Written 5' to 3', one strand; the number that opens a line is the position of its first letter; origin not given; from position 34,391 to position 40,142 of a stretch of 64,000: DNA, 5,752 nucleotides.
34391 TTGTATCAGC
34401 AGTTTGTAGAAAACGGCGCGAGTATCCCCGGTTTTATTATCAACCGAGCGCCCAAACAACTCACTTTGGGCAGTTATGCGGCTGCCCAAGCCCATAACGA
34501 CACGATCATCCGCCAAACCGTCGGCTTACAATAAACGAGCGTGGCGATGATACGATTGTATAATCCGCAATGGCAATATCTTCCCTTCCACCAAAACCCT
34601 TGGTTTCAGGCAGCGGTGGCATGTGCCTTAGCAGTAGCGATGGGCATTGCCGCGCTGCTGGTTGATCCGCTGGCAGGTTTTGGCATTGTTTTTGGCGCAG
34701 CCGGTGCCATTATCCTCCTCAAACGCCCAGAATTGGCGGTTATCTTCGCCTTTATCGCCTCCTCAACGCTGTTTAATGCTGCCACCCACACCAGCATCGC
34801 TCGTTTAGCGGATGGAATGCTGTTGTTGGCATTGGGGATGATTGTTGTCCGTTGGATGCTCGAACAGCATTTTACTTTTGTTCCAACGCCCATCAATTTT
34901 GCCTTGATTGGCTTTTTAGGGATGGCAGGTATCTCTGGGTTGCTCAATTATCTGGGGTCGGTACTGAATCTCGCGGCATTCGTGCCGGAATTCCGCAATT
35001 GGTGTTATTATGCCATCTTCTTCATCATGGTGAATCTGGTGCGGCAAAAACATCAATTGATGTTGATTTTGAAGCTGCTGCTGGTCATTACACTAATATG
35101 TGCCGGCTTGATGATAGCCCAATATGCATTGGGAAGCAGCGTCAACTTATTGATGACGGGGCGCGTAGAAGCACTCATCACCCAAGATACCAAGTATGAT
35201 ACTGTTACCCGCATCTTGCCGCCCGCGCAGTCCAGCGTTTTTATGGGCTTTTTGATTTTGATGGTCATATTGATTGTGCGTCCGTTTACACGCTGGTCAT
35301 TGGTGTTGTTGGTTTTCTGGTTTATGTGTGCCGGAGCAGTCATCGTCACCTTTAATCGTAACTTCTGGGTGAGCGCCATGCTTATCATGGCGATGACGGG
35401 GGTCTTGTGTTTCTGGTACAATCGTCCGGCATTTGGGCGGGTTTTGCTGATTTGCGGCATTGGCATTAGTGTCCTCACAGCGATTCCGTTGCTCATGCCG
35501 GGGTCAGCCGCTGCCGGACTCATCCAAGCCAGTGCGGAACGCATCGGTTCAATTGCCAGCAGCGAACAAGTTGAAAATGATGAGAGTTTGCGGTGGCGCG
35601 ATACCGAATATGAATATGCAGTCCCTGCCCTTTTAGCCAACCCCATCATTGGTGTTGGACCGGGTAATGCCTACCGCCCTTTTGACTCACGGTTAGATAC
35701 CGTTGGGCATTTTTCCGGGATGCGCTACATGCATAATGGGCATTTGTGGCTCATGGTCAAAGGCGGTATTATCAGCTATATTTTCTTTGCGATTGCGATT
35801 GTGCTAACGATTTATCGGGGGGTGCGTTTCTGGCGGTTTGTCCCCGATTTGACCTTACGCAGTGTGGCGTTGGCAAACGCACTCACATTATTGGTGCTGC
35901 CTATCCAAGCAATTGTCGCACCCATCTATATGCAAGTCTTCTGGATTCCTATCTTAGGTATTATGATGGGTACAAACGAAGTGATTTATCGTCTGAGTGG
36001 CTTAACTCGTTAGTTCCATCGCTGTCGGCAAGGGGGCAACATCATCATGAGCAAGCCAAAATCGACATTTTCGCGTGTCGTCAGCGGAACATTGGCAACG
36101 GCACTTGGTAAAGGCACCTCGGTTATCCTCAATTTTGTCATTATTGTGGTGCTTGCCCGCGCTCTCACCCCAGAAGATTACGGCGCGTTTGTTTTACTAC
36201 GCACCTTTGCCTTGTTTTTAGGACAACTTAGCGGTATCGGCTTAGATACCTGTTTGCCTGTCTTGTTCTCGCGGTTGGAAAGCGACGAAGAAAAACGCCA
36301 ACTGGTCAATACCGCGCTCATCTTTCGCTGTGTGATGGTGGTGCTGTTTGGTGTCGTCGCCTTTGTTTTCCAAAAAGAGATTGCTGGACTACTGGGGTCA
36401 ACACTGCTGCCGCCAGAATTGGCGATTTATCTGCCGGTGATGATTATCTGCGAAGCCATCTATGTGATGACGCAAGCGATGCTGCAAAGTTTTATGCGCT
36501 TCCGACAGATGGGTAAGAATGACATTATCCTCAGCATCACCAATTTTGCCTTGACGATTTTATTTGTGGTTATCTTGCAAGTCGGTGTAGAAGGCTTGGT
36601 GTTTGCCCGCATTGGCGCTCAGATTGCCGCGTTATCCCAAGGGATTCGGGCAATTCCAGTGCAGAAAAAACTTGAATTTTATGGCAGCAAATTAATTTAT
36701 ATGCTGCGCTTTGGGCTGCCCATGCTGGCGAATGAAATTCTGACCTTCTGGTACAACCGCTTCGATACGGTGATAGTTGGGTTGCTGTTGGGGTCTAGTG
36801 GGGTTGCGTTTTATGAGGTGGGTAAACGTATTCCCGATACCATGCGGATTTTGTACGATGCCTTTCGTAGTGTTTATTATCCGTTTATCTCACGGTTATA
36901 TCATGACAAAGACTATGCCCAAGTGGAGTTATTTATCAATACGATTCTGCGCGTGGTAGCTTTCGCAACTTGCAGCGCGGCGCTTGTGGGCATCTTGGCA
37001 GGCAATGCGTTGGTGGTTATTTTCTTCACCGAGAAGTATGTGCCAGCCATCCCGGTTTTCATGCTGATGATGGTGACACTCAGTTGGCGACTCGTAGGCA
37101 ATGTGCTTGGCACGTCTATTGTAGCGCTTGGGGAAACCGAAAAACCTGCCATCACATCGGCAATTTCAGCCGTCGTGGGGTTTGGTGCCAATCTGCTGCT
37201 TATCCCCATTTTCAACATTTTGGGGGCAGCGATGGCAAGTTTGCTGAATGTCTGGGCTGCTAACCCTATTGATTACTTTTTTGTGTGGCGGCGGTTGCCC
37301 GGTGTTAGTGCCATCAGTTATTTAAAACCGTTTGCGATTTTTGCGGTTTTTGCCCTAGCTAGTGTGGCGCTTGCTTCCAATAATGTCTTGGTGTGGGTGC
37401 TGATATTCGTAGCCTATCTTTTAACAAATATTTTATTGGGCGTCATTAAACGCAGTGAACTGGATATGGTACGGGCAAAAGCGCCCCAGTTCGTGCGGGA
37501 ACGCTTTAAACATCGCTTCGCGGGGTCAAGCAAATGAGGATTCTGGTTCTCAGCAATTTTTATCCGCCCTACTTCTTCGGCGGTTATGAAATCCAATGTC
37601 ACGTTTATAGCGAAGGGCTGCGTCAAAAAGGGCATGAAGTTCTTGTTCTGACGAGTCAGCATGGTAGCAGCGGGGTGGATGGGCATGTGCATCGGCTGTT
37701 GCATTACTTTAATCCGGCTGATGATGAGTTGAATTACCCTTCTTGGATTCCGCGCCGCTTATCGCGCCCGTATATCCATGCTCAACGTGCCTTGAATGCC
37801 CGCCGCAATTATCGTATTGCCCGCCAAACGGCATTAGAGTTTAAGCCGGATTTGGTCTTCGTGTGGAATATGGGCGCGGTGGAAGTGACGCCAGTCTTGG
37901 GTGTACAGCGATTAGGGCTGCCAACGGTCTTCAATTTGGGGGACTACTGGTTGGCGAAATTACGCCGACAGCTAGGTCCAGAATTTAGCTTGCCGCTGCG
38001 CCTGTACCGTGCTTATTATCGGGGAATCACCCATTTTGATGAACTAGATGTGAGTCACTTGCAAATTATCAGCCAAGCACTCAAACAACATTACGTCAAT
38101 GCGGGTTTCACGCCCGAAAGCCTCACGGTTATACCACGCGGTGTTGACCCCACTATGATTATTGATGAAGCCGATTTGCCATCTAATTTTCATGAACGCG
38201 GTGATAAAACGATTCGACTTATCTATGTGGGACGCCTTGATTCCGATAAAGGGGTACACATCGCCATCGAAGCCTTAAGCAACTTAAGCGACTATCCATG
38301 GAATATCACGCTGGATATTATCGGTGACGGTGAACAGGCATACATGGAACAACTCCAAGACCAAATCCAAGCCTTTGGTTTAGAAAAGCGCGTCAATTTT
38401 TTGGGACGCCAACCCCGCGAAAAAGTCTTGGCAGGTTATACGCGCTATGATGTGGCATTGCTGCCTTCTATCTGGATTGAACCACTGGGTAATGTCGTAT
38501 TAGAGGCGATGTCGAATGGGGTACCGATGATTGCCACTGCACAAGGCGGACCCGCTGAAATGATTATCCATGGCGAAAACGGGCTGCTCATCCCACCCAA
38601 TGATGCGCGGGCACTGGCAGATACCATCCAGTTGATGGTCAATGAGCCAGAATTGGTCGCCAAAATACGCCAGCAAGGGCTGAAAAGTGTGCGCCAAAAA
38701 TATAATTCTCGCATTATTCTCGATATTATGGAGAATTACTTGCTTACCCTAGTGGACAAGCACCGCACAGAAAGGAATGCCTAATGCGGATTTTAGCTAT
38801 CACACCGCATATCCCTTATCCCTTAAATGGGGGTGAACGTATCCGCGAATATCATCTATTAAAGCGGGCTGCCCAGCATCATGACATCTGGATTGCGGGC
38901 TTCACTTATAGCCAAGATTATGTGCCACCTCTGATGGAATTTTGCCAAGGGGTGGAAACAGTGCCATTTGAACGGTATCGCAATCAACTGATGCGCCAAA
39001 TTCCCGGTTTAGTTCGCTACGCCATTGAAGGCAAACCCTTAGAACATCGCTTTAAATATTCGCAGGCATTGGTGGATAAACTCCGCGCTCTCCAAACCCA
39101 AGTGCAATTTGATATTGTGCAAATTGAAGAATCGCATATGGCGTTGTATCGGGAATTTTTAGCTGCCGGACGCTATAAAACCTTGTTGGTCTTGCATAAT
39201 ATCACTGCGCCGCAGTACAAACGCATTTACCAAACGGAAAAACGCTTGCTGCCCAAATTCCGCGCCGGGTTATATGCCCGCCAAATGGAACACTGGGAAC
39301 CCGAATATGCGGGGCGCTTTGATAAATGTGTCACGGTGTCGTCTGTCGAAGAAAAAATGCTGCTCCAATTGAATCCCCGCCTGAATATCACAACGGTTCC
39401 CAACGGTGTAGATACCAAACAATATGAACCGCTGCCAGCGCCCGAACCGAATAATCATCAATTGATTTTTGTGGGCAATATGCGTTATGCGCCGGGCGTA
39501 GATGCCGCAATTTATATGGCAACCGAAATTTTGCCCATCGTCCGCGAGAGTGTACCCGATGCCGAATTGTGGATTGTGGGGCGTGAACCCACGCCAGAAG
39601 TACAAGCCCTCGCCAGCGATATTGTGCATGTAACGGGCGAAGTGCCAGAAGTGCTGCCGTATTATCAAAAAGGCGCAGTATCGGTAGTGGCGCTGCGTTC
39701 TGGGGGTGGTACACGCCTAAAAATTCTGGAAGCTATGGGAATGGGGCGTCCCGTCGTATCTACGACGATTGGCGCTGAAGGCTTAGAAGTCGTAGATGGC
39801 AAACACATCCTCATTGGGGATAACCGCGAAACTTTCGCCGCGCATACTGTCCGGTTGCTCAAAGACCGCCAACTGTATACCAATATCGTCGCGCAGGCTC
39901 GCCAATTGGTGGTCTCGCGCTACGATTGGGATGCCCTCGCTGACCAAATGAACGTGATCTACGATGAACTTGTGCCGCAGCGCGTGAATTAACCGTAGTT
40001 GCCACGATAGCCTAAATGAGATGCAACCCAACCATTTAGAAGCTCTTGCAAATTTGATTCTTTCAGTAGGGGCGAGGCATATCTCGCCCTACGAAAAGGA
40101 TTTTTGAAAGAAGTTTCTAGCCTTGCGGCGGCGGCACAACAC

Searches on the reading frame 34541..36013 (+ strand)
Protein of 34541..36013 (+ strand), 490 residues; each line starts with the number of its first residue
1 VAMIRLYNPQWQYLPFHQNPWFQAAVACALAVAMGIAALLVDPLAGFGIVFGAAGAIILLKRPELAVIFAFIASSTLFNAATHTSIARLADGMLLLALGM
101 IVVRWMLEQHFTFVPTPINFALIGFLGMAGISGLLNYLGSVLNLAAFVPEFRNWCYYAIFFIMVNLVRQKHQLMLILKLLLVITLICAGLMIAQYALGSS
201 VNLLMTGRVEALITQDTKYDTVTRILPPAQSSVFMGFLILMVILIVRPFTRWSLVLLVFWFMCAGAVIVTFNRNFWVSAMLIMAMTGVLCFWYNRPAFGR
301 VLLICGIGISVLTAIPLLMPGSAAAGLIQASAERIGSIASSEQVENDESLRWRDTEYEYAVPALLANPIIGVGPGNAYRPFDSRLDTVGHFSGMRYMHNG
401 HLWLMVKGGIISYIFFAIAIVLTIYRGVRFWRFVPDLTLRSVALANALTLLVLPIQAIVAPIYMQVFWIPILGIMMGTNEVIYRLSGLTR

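Call 72: search_protein_families(library=pfam, proteins=[window:34541-36013:+], max_evalue=0.00001)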
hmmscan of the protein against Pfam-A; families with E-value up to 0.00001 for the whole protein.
window:34541-36013:+ (490 aa): 1 family
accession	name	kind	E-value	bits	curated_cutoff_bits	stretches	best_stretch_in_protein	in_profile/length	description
PF04932.20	Wzy_C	-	2e-10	41.1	31.7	1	260-416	4-148/149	O-Antigen ligase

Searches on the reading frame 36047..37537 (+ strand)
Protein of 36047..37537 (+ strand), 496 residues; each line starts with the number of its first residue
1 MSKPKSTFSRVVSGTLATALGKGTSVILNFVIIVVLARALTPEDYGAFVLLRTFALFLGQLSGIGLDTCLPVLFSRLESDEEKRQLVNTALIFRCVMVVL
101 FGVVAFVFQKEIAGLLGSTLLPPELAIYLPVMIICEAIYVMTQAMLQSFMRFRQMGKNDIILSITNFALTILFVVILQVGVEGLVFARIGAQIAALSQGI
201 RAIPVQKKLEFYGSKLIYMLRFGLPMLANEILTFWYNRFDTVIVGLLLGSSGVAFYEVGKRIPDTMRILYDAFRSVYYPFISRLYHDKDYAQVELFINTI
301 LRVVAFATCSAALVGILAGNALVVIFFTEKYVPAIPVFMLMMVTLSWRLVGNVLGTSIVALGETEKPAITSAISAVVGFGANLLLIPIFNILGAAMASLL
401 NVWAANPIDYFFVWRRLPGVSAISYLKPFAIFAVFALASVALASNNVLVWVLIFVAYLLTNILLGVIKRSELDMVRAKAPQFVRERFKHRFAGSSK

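Call 72: search_protein_families(library=pfam, proteins=[window:36047-37537:+], max_evalue=0.00001)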
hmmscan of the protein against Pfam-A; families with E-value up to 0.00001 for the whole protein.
window:36047-37537:+ (496 aa): 3 families
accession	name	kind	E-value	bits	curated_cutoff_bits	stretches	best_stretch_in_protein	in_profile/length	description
PF13440.11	Polysacc_synt_3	-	2.5e-32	112.7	23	1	35-336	1-293/293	Polysaccharide biosynthesis protein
PF01943.22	Polysacc_synt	-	4.1e-21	76.1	28.2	1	12-284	2-273/274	Polysaccharide biosynthesis protein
PF03023.19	MurJ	-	5e-10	39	27.4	1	74-449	41-436/451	Lipid II flippase MurJ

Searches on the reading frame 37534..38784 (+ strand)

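Call 72: search_protein_families(library=pfam, proteins=[window:37534-38784:+], max_evalue=0.00001)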
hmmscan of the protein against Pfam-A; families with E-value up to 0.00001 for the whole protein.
window:37534-38784:+ (416 aa): 5 families
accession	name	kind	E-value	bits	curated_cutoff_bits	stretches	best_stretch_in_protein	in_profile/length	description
PF00534.26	Glycos_transf_1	-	6.4e-41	140.2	26.4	1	221-383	10-170/172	Glycosyl transferases group 1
PF13692.12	Glyco_trans_1_4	-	7.7e-33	114.2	27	1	228-368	3-139/142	Glycosyl transferases group 1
PF13439.12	Glyco_transf_4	-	1.8e-12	48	28.5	1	16-206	2-168/170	Glycosyltransferase Family 4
PF20706.3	GT4-conflict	-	9e-10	38.5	26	1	210-345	181-321/385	Family 4 Glycosyltransferase in conflict systems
PF13579.12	Glyco_trans_4_4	-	1.6e-09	38.7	29.7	1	16-203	1-158/158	Glycosyl transferase 4-like domain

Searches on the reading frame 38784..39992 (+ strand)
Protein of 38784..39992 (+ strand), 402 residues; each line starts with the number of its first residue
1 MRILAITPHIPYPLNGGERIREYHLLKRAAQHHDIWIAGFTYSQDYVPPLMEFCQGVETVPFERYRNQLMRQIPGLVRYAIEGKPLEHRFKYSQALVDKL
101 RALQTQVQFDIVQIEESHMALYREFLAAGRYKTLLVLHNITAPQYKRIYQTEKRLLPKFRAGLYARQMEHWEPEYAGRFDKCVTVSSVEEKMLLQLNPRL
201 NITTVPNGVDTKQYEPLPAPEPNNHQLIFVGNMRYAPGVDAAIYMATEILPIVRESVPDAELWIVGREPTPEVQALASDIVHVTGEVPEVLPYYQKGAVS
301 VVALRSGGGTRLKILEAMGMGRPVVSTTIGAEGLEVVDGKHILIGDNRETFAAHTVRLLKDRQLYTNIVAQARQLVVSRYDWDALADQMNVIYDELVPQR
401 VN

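Call 72: search_protein_families(library=pfam, proteins=[window:38784-39992:+], max_evalue=0.00001)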
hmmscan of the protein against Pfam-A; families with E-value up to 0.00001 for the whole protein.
window:38784-39992:+ (402 aa): 4 families
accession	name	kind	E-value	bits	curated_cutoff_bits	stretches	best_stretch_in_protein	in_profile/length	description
PF13692.12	Glyco_trans_1_4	-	2.8e-25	89.6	27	1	226-361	3-142/142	Glycosyl transferases group 1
PF13439.12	Glyco_transf_4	-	2.9e-10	40.9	28.5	1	74-212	38-169/170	Glycosyltransferase Family 4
PF00534.26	Glycos_transf_1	-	3.9e-10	40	26.4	1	223-374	14-171/172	Glycosyl transferases group 1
PF13524.12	Glyco_trans_1_2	-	2.5e-06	27.9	25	1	289-389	39-142/144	Glycosyl transferase-like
